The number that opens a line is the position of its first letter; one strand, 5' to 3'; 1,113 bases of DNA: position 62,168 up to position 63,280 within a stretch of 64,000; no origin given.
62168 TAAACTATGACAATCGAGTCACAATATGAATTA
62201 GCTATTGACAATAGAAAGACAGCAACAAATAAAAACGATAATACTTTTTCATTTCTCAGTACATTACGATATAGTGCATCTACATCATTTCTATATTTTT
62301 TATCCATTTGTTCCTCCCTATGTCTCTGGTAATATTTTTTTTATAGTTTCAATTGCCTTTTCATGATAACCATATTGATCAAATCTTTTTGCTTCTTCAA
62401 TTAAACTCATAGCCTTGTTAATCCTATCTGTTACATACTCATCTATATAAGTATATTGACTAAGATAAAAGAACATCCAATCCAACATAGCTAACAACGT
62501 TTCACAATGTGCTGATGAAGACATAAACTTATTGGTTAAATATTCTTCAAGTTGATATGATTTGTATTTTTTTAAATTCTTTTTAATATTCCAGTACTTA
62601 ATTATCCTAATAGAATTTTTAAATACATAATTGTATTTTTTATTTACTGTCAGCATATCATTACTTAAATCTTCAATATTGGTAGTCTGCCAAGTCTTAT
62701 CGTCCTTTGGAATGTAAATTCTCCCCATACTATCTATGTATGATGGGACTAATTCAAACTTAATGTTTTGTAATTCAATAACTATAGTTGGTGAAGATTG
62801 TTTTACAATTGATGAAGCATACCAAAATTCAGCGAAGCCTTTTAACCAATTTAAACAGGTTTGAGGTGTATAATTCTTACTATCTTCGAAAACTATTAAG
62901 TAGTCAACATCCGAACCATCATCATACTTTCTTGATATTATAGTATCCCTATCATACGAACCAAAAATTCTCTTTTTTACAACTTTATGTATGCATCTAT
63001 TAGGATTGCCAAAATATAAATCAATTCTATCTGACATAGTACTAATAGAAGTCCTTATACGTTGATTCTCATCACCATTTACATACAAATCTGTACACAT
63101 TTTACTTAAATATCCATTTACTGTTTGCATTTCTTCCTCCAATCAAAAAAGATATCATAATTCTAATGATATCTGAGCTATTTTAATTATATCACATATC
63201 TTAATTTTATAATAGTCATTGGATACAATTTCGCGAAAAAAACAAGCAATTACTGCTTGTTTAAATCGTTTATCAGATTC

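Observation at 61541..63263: Self-contained SMODS-like nucleotidyltransferase + 4-TM membrane protein cassette (minimal CBASS-like candidate) bracketed by 26-bp direct repeats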

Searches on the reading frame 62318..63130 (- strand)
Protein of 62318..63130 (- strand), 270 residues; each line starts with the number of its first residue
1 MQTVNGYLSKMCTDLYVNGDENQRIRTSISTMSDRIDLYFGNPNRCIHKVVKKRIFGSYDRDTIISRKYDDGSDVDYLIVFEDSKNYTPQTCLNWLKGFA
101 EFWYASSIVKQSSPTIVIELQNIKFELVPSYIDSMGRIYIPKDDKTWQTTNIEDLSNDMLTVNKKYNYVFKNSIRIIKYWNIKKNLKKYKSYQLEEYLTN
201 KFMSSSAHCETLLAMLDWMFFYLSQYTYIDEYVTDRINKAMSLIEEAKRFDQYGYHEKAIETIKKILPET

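Call 3: search_protein_families(library=pfam, proteins=[window:62318-63130:-], max_evalue=1)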
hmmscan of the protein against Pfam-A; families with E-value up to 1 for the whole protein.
window:62318-63130:- (270 aa): 3 families
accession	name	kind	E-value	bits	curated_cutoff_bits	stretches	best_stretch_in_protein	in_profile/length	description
PF18144.7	SMODS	-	3.9e-27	95.9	26.5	1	3-163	2-164/164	Second Messenger Oligonucleotide or Dinucleotide Synthetase domain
PF01909.29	NTP_transf_2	-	0.0094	16.8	21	1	50-98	14-47/93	Nucleotidyltransferase domain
PF15592.11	Imm41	-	0.17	12.4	26.9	0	142-208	19-85/112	Immunity protein 41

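Call 4: search_protein_families(library=padloc, proteins=[window:62318-63130:-], max_evalue=1)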
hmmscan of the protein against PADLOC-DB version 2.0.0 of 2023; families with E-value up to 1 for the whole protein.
window:62318-63130:- (270 aa): 22 families
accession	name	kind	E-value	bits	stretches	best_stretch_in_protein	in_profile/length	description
PDLC00769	Cyclase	-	1.6e-67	225.7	1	3-269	2-260/261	oligonucleotide-cyclase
PDLC00823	Cyclase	-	4.4e-21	73.8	1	2-268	3-278/285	oligonucleotide-cyclase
PDLC00820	Cyclase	-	2.8e-20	70.8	1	23-265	18-269/324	oligonucleotide-cyclase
PDLC00822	Cyclase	-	4.7e-16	57.1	2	47-157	42-152/375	oligonucleotide-cyclase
PDLC00798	Cyclase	-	2.5e-14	51.5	1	8-233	7-234/344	oligonucleotide-cyclase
PDLC00802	Cyclase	-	5.3e-14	50.2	2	104-237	135-275/332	oligonucleotide-cyclase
PDLC00776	Cyclase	-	9.8e-14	49.4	1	55-195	48-189/287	oligonucleotide-cyclase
PDLC00773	Cyclase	-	1.7e-13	48.9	1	49-215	44-216/334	oligonucleotide-cyclase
PDLC00796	Cyclase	-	2.2e-13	48.3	1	7-233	6-235/432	oligonucleotide-cyclase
PDLC00786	Cyclase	-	6.1e-12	43.5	1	4-226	3-227/293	oligonucleotide-cyclase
PDLC00809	Cyclase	-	3.3e-10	38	1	49-206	41-208/295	oligonucleotide-cyclase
PDLC00805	Cyclase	-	3.3e-09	34.6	1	49-210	62-233/314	oligonucleotide-cyclase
PDLC00787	Cyclase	-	1.9e-07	28.7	1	30-200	26-203/333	oligonucleotide-cyclase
PDLC00808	Cyclase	-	2.1e-06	25.2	1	16-226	19-239/325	oligonucleotide-cyclase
PDLC00818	Cyclase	-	9.8e-06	23.3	1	128-208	137-215/322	oligonucleotide-cyclase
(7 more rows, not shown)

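Call 5: search_protein_families(library=ncbifam, proteins=[window:62318-63130:-], max_evalue=1)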
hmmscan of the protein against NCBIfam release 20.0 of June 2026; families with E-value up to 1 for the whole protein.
window:62318-63130:- (270 aa): 2 families
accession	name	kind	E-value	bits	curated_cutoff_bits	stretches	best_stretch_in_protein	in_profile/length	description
NF041117.1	CBASS_cyclase_b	equivalog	1.1e-17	64.6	200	1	49-224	34-211/275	CBASS oligonucleotide cyclase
NF041116.1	CBASS_cyclase_a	equivalog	1.2e-10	41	200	1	17-231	14-238/317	CBASS oligonucleotide cyclase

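Call 9: search_solved_structures(query=window:62318-63130:-, max_evalue=1, show_alignments=3)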
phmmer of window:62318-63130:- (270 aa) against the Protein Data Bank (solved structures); distinct sequences matched with E-value up to 1: 4.
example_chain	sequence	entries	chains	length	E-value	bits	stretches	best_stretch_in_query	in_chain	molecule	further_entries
9sa4_A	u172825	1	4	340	1.7e-05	27.4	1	55-196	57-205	CD-NTase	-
9sa5_A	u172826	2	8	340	7.1e-05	25.4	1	55-196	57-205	CD-NTase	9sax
6otv_A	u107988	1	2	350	0.033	16.7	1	63-124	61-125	Putative isomerase YbhH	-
8vz8_A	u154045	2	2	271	0.95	11.9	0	83-155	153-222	Major histocompatibility complex class I-related gene protein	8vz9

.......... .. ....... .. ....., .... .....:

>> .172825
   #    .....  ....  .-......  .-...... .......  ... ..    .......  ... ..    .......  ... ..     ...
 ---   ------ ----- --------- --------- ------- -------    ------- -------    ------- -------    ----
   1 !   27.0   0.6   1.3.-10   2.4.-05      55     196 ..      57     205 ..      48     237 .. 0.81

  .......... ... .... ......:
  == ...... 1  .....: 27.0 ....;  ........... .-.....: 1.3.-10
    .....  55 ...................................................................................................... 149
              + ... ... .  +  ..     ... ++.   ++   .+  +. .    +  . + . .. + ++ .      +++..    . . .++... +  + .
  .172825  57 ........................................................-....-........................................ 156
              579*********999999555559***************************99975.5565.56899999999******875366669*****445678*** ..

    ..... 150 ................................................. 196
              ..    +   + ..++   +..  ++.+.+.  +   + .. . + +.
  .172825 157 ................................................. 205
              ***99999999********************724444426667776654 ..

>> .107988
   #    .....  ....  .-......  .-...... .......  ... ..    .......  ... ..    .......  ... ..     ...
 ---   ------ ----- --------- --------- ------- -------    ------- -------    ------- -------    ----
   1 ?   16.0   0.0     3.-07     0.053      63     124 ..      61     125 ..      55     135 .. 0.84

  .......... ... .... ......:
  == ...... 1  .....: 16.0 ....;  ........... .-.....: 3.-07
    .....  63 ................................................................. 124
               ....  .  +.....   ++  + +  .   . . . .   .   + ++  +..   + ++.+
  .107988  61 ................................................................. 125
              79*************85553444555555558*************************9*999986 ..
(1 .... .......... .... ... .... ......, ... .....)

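Call 11: find_encoding_contigs(protein=window:62318-63130:-, flank=10000, max_places=10)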
Protein window:62318-63130:- (270 aa): 8 contigs read that carry it; 4 places shown.
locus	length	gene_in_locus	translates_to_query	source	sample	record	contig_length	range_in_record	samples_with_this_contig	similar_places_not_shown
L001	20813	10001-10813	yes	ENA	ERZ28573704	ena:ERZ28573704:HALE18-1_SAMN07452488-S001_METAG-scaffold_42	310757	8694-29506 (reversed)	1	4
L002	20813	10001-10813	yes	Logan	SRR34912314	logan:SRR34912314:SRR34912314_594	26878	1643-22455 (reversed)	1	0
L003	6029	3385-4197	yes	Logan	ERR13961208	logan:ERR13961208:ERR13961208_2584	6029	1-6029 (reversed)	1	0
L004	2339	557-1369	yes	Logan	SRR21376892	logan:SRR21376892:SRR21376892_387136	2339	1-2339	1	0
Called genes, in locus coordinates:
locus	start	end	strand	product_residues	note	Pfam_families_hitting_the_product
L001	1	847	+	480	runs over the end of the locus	-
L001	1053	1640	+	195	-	PF00239:Resolvase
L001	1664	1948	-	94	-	PF01381:HTH_3, PF12844:HTH_19 (weak), PF13560:HTH_31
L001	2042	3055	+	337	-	-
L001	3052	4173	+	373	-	-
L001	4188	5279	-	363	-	-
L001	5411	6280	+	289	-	-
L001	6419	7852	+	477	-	PF06745:ATPase (faint), PF03796:DnaB_C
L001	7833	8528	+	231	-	-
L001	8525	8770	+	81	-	-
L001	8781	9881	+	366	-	PF13102:Phage_int_SAM_5 (faint), PF00589:Phage_integrase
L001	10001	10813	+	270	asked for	PF18144:SMODS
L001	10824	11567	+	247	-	-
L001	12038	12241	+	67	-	PF24749:DUF7695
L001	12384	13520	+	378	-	PF13304:AAA_21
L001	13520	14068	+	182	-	-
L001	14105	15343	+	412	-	PF18871:HEPN_Toprim_N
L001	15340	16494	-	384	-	PF14657:Arm-DNA-bind_4 (weak), PF00589:Phage_integrase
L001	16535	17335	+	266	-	-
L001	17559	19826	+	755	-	PF00580:UvrD-helicase, PF13086:AAA_11 (faint), PF13245:AAA_19, PF13604:AAA_30 (weak), PF13361:UvrD_C, PF13538:UvrD_C_2 (faint)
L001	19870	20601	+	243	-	PF08378:NERD, PF01396:Zn_ribbon_Top1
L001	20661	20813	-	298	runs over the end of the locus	PF24585:YunG, PF03167:UDG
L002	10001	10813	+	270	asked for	PF18144:SMODS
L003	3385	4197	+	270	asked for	PF18144:SMODS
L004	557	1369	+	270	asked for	PF18144:SMODS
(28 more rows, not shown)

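Call 14: find_homologous_proteins(query=window:62318-63130:-, max_evalue=0.00001)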
Query window:62318-63130:- (270 aa): 76 proteins with E <= 0.00001 among 351 candidates.
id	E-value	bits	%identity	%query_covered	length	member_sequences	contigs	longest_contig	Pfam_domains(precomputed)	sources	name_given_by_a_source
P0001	6.7e-167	571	92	100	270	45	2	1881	PF18144.8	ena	-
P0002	9.4e-159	545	89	100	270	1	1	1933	PF18144.8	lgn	-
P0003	2.6e-129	448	72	100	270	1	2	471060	PF18144.8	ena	-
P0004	7.4e-123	427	68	100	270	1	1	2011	PF18144.8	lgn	-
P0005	2.8e-118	412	70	99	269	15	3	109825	PF18144.8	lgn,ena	-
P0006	4.8e-114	398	67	99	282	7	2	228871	PF18144.8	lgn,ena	-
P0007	3.2e-110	386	64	99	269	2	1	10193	PF18144.8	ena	-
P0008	1.2e-103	364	60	98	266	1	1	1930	PF18144.8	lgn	-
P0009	3.8e-102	359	62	99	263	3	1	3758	PF18144.8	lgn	-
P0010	1.5e-100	354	58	98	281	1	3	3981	PF18144.8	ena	-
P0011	1.7e-98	347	60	98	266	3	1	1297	PF18144.8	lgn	-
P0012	1.8e-98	347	59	97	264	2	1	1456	PF18144.8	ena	-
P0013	1.0e-97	344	59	98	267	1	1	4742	PF18144.8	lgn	-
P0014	5.4e-97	342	57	100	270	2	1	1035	PF18144.8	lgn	-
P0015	1.2e-95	338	55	100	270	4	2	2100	PF18144.8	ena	-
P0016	3.2e-94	333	57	98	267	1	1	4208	PF18144.8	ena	-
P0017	1.2e-93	331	57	98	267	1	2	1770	PF18144.8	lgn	-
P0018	2.2e-93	330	57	98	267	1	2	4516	PF18144.8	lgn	-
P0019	2.4e-93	330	57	98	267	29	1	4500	PF18144.8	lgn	-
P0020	1.2e-92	328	55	98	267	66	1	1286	PF18144.8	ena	-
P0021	3.6e-92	326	54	100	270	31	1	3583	PF18144.8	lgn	-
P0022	4.7e-92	326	57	98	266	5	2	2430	PF18144.8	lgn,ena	-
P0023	1.2e-91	325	54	100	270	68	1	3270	PF18144.8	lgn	-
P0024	2.7e-91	323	57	98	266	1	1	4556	PF18144.8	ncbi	-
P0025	1.5e-90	321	55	100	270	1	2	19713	PF18144.8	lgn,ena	-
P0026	1.6e-90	321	55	100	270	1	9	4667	PF18144.8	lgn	-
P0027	1.3e-88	315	55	98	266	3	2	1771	PF18144.8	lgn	-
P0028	1.5e-88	315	55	98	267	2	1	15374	PF18144.8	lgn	-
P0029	4.6e-88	313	60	88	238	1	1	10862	PF18144.8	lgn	-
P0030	1.0e-87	312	52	100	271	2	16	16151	PF18765.8,PF18144.8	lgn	-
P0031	1.1e-87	312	55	98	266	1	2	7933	PF18144.8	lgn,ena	-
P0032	2.0e-87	311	55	98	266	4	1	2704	PF18144.8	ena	-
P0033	2.7e-87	310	55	98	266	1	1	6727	PF18144.8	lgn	-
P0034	4.9e-87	310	54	100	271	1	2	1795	PF18144.8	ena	-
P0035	1.1e-86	308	55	98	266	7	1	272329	PF18144.8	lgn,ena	-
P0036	3.1e-86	307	53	100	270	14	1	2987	PF18144.8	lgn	-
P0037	9.4e-86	305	53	100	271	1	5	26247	PF18144.8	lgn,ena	-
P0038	1.7e-84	301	51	100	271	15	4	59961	PF18144.8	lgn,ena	-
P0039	2.8e-84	300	54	98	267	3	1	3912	PF18144.8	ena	-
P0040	2.8e-83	297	52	100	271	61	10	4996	PF18144.8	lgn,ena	-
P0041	3.5e-82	294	51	99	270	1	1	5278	PF18144.8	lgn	-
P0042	7.4e-82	293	52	98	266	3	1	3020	PF18144.8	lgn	-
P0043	5.1e-81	290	52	100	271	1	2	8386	PF18144.8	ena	-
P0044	6.2e-81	290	64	74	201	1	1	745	PF18144.8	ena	-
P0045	8.3e-80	286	50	100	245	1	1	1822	PF18144.8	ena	-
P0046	5.0e-76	273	52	98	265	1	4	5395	PF18144.8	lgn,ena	-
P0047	3.7e-62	228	58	68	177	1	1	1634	PF18144.8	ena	-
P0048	4.0e-52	195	67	48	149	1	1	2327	PF18144.8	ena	-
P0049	2.4e-45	173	36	99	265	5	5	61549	PF18144.8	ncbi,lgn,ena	-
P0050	6.6e-44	168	40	91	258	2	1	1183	PF18144.8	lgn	-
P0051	1.7e-41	160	39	99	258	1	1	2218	PF18144.8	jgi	jgi:hypothetical protein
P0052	6.5e-40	155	38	93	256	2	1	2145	PF18144.8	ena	-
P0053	1.6e-39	154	40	91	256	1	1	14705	PF18144.8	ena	-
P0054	1.9e-39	154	40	91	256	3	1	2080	PF18144.8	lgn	-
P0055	7.0e-39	152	58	43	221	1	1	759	PF18144.8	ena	-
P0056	1.3e-38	151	41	91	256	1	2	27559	PF18144.8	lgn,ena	-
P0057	1.5e-38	151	38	91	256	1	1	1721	PF18144.8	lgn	-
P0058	1.9e-38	150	39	91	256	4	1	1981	PF18144.8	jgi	jgi:predicted nucleotidyltransferase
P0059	5.8e-37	145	37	98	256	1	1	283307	PF18144.8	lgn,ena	-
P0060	7.0e-37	145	36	98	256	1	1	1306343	PF18144.8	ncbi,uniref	ncbi:conserved hypothetical protein [Tenacibaculum litopenaei]|uniref:SMODS domain-containing nucleo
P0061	7.2e-37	145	37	97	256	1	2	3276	PF18144.8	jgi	jgi:predicted nucleotidyltransferase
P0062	7.2e-37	145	40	91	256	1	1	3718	PF18144.8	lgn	-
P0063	7.4e-37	145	45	68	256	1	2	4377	PF18144.8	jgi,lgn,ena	-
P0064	1.7e-36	144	40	91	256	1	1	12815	PF18144.8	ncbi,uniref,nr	ncbi:nucleotidyltransferase [Polaribacter sp. 11A2H]|uniref:nucleotidyltransferase n=1 Tax=Polaribac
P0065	1.9e-36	144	39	91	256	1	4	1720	PF18144.8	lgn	-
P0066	7.1e-36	142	37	92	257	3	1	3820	PF18144.8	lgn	-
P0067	9.5e-36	141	39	91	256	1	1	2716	PF18144.8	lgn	-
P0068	3.2e-35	140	38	91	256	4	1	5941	PF18144.8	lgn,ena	-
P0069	3.9e-35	139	37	98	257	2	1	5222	PF18144.8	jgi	jgi:predicted nucleotidyltransferase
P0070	7.3e-35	139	37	92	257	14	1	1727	PF18144.8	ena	-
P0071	2.6e-34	137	41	72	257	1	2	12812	PF18144.8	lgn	-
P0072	3.8e-34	136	36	92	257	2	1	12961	PF18144.8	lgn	-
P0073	1.7e-31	127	34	96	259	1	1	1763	PF18144.8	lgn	-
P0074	2.6e-25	107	37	72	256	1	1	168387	PF18144.8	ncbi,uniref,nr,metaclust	ncbi:nucleotidyltransferase [Rhizobium sp. 2MFCol3.1]|uniref:SMODS domain-containing nucleotidyltran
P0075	3.1e-23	100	33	79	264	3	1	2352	PF18144.8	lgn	-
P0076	6.6e-20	89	35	76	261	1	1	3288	PF18144.8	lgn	-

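Call 17: find_related_loci(query=A1, collection=genome_contigs, flank=6000)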
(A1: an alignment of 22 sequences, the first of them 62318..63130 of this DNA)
Query A1 (270 aa) in genome_contigs; peptide patterns used: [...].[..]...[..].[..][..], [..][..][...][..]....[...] (x = any residue, [..] = any of these).
192 stretches matched a pattern; 119 encode a relative of the query (tblastn E <= 1e-3); the best 80 are kept; 80 distinct loci.
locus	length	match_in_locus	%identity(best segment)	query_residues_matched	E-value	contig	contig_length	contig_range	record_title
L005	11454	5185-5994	55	1-270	4e-99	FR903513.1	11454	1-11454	Clostridium sp. CAG:609 genomic scaffold, scf1, whole genome shotgun sequence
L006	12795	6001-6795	55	3-267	2e-98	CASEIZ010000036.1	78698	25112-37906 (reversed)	uncultured Eubacteriales bacterium isolate SI.B30.metabat-bins.8 genome assembly, contig: SI.B30.metabat-bins.8.fa_k141_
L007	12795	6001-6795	55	3-267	1e-96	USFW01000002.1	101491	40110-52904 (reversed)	uncultured Clostridium sp. isolate UMGS1673 genome assembly, contig: NODE_109_length_101491_cov_6.855268, whole genome s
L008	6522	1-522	56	94-267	9e-59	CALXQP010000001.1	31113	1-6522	MAG: uncultured Clostridia bacterium isolate E14__bin256 genome assembly, contig: E14__k127_108094, whole genome shotgun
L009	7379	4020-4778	40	3-268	4e-54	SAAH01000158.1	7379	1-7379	MAG: Clostridia bacterium isolate INTA.CYC.029 contig-100_9258, whole genome shotgun sequence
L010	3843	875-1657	41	1-269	1e-53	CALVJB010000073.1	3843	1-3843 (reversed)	MAG: uncultured Bacilli bacterium isolate BRZ_PQ__bin74 genome assembly, contig: BRZ_PQ__NODE_28801_length_3843_cov_40.5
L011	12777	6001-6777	42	3-269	2e-53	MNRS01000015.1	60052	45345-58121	MAG: Clostridium sp. 28_17 Ley3_66761_scaffold_687, whole genome shotgun sequence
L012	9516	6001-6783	41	1-269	1e-53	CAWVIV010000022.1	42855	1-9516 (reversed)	MAG: uncultured Bacilli bacterium isolate metabat2_pooled_metaflye.372 MAG genome assembly, contig: contig_5195, whole g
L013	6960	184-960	39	3-269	3e-53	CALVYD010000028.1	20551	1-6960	MAG: uncultured Bacilli bacterium isolate BRZ_GP__bin21 genome assembly, contig: BRZ_GP__NODE_2677_length_20551_cov_57.9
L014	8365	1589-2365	41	3-269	3e-53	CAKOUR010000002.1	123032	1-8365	MAG: uncultured Bacilli bacterium isolate REFINED_METABAT215_TOP10_CONTIGS_1500_ASSEMBLY_K77_MERGED__Hadza_PheChl_Fiber-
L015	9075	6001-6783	40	1-269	8e-53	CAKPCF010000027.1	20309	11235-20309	MAG: uncultured Clostridia bacterium isolate REFINED_METABAT215_TOP10_CONTIGS_1500_ASSEMBLY_K77_MERGED__Hadza_PheChl_Fib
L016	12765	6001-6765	39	3-269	1e-52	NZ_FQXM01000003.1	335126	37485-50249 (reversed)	Clostridium grantii DSM 8605, whole genome shotgun sequence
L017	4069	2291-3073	40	1-269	2e-52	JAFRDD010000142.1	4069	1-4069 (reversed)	MAG: Clostridia bacterium isolate RGIG2387 Goat_Ileum-4__c273635, whole genome shotgun sequence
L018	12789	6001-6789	36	3-269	3e-52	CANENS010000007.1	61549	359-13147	MAG TPA_asm: uncultured Candidatus Saccharibacteria bacterium isolate SRR19981124_bin.14_metawrap_v1.3_MAG genome assemb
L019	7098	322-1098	40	3-269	2e-52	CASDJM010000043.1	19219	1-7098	MAG: uncultured Clostridia bacterium isolate single-wildmice_C1238.20_1675168316 genome assembly, contig: NODE_1999_leng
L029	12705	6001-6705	41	21-265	9e-45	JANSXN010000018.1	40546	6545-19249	MAG: Flavobacteriaceae bacterium isolate bin.26 k141_238204_length_40546_cov_8.0000, whole genome shotgun sequence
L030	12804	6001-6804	37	1-269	2e-44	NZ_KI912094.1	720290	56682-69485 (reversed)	Halonatronum saccharophilum DSM 13868 HalsacDRAFT_HSE.5, whole genome shotgun sequence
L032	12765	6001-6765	36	3-267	2e-44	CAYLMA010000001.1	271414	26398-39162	MAG TPA_asm: uncultured Sulfuricella sp. isolate SRP302447_co1_56 genome assembly, contig: NODE_127_length_271414_cov_55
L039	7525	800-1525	37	3-252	1e-42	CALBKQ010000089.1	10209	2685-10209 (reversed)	MAG TPA_asm: uncultured Clostridia bacterium isolate SRR6425825_bin.77_CONCOCT_v1.1_MAG genome assembly, contig: ERZ1767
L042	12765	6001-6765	36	3-267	7e-42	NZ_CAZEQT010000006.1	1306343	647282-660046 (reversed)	Tenacibaculum litopenaei isolate B-I(T) TPENAI_Contig_6, whole genome shotgun sequence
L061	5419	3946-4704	35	3-265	1e-38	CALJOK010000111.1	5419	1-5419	MAG: uncultured Saprospiraceae bacterium isolate B3_Bin_Bin_130_1 genome assembly, contig: c_000001113596, whole genome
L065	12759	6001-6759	35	3-265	3e-38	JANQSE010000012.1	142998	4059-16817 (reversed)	MAG: Balneola sp. isolate IP29b_bin.89 k99_573973, whole genome shotgun sequence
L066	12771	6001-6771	32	1-268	3e-38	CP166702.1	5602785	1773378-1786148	Xenophilus aerolatus strain 56729801 chromosome, complete genome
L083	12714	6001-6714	35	25-269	3e-35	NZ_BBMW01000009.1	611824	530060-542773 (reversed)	Citrobacter werkmanii NBRC 105721, whole genome shotgun sequence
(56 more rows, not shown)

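Call 24: search_solved_structures(query=A1, max_evalue=1)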
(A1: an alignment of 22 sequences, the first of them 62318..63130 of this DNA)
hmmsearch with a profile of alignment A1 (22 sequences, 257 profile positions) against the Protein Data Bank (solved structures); distinct sequences matched with E-value up to 1: 20.
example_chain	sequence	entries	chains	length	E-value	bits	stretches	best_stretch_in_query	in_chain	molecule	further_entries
6p8u_A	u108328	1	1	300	1.3e-14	57.3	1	2-174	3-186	Nucleotidyltransferase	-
6p82_A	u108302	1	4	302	1.4e-14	57.3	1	2-174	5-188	Nucleotidyltransferase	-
9sa4_A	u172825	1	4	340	2.4e-13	53.2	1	45-215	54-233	CD-NTase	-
6p8j_C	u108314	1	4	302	1.1e-12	51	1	2-174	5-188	Nucleotidyltransferase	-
9sa5_A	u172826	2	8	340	2.7e-12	49.8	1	45-215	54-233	CD-NTase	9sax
7ljm_A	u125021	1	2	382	4.2e-10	42.6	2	1-105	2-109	CD-NTase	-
7ljl_A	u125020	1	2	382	1.4e-09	40.9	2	8-98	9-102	Cyclic AMP-AMP-GMP synthase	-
7d48_A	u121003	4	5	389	1.5e-09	40.8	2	8-98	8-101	Cyclic AMP-AMP-GMP synthase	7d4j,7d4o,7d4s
7to3_C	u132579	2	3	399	2e-09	40.4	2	116-220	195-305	Cyclic AMP-AMP-GMP synthase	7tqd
7d4u_A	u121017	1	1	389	7.3e-07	32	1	116-220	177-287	Cyclic AMP-AMP-GMP synthase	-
9ntn_G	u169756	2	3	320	1.8e-05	27.4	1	61-210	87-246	CdnD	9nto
7ljo_A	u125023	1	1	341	0.0015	21.1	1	4-89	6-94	CD-NTase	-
9h1z_A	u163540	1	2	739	0.0044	19.6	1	22-196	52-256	2'-5'-oligoadenylate synthase 2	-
8ysc_A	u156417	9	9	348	0.011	18.3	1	49-172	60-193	Nucleotidyltransferase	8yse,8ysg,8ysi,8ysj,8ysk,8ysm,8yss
8ysd_A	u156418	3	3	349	0.011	18.3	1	49-172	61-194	Nucleotidyltransferase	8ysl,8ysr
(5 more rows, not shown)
